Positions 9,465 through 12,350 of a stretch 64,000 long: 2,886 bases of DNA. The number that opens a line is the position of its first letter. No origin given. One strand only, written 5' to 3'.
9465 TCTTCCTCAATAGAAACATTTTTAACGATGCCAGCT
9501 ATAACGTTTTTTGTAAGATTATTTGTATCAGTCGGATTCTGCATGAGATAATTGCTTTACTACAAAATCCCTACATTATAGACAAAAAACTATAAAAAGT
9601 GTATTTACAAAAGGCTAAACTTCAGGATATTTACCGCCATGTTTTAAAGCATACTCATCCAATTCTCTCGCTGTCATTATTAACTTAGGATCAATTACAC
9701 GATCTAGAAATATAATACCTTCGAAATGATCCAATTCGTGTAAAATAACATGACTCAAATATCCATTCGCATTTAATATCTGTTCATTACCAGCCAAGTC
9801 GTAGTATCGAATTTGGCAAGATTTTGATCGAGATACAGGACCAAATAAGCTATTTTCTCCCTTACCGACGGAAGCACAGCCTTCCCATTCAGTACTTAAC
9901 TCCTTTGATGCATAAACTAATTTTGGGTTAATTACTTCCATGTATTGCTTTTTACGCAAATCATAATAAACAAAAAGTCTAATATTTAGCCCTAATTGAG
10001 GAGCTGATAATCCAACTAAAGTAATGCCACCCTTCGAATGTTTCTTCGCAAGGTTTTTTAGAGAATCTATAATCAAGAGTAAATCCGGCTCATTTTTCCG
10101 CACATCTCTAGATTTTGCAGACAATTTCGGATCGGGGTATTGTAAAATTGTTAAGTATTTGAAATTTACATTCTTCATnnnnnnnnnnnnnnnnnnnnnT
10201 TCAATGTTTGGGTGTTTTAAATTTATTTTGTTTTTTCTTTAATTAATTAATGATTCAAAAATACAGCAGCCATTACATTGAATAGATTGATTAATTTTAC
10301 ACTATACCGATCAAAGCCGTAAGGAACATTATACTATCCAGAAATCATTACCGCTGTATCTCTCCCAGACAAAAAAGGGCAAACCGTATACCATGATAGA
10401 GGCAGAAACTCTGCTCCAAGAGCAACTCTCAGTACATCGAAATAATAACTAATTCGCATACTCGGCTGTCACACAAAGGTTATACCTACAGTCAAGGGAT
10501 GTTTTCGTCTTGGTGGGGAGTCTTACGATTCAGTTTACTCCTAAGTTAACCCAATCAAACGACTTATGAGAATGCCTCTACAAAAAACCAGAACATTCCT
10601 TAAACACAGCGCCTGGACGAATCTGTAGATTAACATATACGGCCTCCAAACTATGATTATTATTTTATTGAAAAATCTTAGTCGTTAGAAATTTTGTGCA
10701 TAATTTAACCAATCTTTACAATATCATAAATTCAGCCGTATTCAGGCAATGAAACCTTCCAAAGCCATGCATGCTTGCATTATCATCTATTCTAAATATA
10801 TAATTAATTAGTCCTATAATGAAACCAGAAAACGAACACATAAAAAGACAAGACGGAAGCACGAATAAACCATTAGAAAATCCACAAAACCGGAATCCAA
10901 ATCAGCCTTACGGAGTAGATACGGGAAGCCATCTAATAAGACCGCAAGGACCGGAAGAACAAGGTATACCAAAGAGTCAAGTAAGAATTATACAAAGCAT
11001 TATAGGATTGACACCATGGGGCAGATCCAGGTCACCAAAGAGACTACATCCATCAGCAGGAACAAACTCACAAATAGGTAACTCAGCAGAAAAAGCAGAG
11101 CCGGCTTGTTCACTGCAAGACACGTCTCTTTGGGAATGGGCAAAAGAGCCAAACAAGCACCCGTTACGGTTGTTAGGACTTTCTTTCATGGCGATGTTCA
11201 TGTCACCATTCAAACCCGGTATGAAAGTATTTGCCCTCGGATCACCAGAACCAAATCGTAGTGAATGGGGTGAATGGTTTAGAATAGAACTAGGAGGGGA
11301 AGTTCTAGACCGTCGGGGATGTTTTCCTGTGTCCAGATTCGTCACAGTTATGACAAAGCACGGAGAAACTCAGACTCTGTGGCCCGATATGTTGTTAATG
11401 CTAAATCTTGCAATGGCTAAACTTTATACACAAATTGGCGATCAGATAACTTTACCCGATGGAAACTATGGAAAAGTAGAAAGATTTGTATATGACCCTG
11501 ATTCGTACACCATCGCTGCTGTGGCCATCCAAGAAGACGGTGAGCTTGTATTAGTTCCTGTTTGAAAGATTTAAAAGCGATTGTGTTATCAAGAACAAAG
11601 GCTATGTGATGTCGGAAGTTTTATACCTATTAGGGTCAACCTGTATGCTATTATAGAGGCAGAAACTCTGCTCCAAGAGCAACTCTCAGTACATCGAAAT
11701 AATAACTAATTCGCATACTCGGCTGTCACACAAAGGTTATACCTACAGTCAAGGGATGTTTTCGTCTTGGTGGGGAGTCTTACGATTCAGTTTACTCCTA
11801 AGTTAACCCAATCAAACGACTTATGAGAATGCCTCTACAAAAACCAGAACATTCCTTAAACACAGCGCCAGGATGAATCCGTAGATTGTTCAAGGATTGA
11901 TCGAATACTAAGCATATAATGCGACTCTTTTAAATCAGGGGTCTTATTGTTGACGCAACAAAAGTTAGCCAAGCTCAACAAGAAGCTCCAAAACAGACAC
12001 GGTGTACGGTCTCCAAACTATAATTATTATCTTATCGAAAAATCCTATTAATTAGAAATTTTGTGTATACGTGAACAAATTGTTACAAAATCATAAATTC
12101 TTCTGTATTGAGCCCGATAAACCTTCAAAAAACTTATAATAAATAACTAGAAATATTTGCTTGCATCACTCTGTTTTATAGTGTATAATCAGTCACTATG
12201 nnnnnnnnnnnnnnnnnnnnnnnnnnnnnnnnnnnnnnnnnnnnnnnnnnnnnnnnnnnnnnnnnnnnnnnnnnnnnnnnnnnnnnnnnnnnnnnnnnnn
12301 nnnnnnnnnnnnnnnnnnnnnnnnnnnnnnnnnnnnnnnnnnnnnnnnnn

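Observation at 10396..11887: Two ~98%-identical 235-nt non-coding elements embedded in otherwise diverged paralogous intergenic regions; a third copy is degraded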

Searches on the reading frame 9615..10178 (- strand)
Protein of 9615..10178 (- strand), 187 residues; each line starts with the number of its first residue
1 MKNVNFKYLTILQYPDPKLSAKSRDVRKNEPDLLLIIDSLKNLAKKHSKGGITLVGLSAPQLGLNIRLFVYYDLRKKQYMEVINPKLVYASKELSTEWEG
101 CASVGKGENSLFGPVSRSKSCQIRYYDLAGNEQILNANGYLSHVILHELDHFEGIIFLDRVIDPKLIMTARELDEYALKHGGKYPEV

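Call 12: search_protein_families(library=pfam, proteins=[window:9615-10178:-], max_evalue=1)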
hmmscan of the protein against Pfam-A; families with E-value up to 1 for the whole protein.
window:9615-10178:- (187 aa): 1 family
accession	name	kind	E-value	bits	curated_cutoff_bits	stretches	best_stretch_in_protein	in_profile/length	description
PF01327.26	Pep_deformylase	-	1.2e-35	122.8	22.8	1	10-164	3-153/156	Polypeptide deformylase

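Call 31: find_homologous_proteins(query=window:9615-10178:-, max_evalue=1e-20)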
Query window:9615-10178:- (187 aa): 34 proteins with E <= 1e-20 among 76 candidates.
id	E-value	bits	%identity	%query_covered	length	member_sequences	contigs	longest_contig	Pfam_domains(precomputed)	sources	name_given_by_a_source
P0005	9.2e-120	415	100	100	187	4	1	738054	PF01327.27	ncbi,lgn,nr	ncbi:MAG: peptide deformylase [Candidatus Dojkabacteria bacterium]|nr:MAG: peptide deformylase [Cand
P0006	5.9e-118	409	98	100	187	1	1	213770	PF01327.27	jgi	jgi:peptide deformylase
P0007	1.4e-83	297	74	96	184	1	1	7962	PF01327.27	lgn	-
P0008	8.9e-82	291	70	97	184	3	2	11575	PF01327.27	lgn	-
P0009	4.3e-76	273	66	98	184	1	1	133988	PF01327.27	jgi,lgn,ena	-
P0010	4.5e-76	272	65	97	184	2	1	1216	PF01327.27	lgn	-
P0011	2.9e-74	267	64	98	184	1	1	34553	PF01327.27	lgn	-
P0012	6.3e-74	265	63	96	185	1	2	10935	PF01327.27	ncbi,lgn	-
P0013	3.0e-73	263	64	98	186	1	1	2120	PF01327.27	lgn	-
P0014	5.6e-73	262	62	97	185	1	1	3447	PF01327.27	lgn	-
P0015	2.1e-71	257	63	98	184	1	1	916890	PF01327.27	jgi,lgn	jgi:peptide deformylase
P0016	5.1e-71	256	61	97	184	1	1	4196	PF01327.27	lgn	-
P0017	5.6e-71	256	63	95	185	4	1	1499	PF01327.27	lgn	-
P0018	9.3e-70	252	58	98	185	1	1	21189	PF01327.27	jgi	jgi:peptide deformylase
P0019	1.3e-69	251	61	95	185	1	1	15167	PF01327.27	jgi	jgi:peptide deformylase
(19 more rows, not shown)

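Call 32: find_encoding_contigs(protein=P0007, flank=8000, max_places=2)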
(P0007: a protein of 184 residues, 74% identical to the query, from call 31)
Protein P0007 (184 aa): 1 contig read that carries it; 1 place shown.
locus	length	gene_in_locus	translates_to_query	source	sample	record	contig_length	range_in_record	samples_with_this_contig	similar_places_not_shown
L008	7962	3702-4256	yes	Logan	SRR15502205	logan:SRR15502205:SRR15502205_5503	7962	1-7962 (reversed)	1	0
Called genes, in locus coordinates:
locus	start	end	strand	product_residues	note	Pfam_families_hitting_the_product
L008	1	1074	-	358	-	?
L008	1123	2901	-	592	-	PF05157:MshEN, PF00437:T2SSE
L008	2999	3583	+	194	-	PF13177:DNA_pol3_delta2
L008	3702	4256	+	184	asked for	PF01327:Pep_deformylase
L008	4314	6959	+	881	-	PF00521:DNA_topoisoIV, PF03989:DNA_gyraseA_C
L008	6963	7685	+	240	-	-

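Call 33: find_encoding_contigs(protein=P0008, flank=8000, max_places=2)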
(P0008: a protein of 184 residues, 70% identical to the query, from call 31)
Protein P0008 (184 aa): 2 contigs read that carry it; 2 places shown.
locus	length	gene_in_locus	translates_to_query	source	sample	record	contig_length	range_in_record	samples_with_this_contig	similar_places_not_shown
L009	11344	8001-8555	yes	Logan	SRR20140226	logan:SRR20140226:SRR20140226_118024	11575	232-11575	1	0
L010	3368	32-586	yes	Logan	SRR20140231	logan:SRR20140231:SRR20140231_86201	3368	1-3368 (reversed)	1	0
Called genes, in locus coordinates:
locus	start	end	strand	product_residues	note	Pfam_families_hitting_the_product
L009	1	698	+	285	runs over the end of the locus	PF00892:EamA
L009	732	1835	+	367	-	PF02481:DNA_processg_A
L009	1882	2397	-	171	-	PF07963:N_methyl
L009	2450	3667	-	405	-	PF28597:T2SSF_N (weak), PF00482:T2SSF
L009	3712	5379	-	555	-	PF00437:T2SSE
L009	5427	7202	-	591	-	PF05157:MshEN, PF00437:T2SSE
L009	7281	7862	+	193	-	PF13177:DNA_pol3_delta2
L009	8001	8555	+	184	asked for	PF01327:Pep_deformylase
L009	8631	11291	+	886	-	PF00521:DNA_topoisoIV, PF03989:DNA_gyraseA_C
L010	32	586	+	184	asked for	PF01327:Pep_deformylase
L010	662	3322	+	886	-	PF00521:DNA_topoisoIV, PF03989:DNA_gyraseA_C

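Call 34: find_encoding_contigs(protein=P0009, flank=8000, max_places=2)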
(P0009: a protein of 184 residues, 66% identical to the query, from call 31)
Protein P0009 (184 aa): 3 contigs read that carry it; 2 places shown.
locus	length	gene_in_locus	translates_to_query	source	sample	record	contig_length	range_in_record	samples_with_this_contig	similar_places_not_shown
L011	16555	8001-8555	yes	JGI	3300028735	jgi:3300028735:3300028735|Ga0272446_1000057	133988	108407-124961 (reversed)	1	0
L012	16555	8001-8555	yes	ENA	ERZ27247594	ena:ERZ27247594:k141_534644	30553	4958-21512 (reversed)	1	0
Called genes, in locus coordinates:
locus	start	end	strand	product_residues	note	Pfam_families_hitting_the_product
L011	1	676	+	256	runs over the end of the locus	PF19458:DUF5995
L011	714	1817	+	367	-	PF02481:DNA_processg_A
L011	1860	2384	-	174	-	PF07963:N_methyl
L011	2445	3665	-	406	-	PF28597:T2SSF_N (weak), PF00482:T2SSF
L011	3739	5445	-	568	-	PF00437:T2SSE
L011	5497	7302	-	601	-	PF05157:MshEN, PF00437:T2SSE, PF13191:AAA_16 (faint)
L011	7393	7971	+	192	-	PF13177:DNA_pol3_delta2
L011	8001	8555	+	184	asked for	PF01327:Pep_deformylase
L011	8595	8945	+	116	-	-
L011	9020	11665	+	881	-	PF00521:DNA_topoisoIV, PF03989:DNA_gyraseA_C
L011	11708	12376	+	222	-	-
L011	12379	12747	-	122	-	-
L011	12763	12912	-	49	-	-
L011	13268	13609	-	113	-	-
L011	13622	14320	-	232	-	PF00702:Hydrolase (faint), PF12710:HAD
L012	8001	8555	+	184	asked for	PF01327:Pep_deformylase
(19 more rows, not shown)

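Call 67: find_encoding_contigs(protein=P0005, flank=3000, max_places=8)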
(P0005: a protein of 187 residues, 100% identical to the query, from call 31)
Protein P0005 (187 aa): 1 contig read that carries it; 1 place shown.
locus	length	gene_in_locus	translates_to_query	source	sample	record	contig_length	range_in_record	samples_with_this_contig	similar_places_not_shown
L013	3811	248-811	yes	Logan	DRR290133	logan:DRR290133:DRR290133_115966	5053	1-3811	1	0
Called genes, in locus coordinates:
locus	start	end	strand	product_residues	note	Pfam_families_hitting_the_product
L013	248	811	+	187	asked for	PF01327:Pep_deformylase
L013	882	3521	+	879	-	PF00521:DNA_topoisoIV, PF03989:DNA_gyraseA_C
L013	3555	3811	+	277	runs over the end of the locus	-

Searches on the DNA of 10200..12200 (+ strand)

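Call 6: search_rna_families(source=window, start=10200, end=12200, threshold=evalue, max_evalue=10, show_alignments=3)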
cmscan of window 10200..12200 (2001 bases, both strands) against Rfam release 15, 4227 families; matches with E-value up to 10: 1.
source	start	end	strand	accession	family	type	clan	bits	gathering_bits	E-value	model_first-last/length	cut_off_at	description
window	10243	10312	+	RF01181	snR77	Gene; snRNA; snoRNA; CD-box;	CL00057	21.9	50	3.1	1-83/83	no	Small nucleolar RNA snR77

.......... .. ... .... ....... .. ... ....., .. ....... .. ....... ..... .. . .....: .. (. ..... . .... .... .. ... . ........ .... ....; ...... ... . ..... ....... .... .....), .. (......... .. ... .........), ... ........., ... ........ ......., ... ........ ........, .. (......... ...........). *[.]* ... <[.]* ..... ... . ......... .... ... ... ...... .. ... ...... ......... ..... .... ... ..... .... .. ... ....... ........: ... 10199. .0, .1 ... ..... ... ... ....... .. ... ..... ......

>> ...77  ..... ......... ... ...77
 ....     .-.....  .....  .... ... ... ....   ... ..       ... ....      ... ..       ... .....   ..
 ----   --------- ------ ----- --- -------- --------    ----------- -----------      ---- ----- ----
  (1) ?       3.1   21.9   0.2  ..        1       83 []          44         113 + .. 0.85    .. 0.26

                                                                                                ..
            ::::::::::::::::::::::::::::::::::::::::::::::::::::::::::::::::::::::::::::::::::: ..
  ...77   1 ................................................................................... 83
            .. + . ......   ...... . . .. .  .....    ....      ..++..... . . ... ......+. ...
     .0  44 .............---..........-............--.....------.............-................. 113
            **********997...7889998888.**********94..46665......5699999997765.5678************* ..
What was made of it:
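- On Known structured RNA family (riboswitch, sRNA, ribozyme) in Rfam 15: Over 10200-12200 at E<=10 the only hit was a chance snoRNA match outside E (call 6).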

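Call 38: search_dna_similar(query=window:10396-10631:+, collection=phages, mode=distant, max_evalue=1)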
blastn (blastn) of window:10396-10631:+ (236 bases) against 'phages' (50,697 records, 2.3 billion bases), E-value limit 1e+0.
Records with a match: 2; places in all: 2; records where one place covers at least 80% of the query: 0.
Best place of each record, by identity: 80-90% 2.
By first word of the organism name: Escherichia 2.
By host as written in the record: Escherichia coli 2.
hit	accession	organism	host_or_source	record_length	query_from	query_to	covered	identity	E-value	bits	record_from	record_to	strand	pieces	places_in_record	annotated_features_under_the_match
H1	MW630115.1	Escherichia phage vB_EcoP-ZQ2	Escherichia coli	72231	110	140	13%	87.1%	8e-1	39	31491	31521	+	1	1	virion RNA polymerase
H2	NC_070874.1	Escherichia phage vB_EcoP-ZQ2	Escherichia coli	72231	110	140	13%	87.1%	8e-1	39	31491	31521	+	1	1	virion RNA polymerase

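Call 39: search_dna_similar(query=window:10396-10631:+, collection=plasmids, mode=distant, max_evalue=1)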
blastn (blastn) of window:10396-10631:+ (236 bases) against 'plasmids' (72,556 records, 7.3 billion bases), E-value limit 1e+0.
No match.
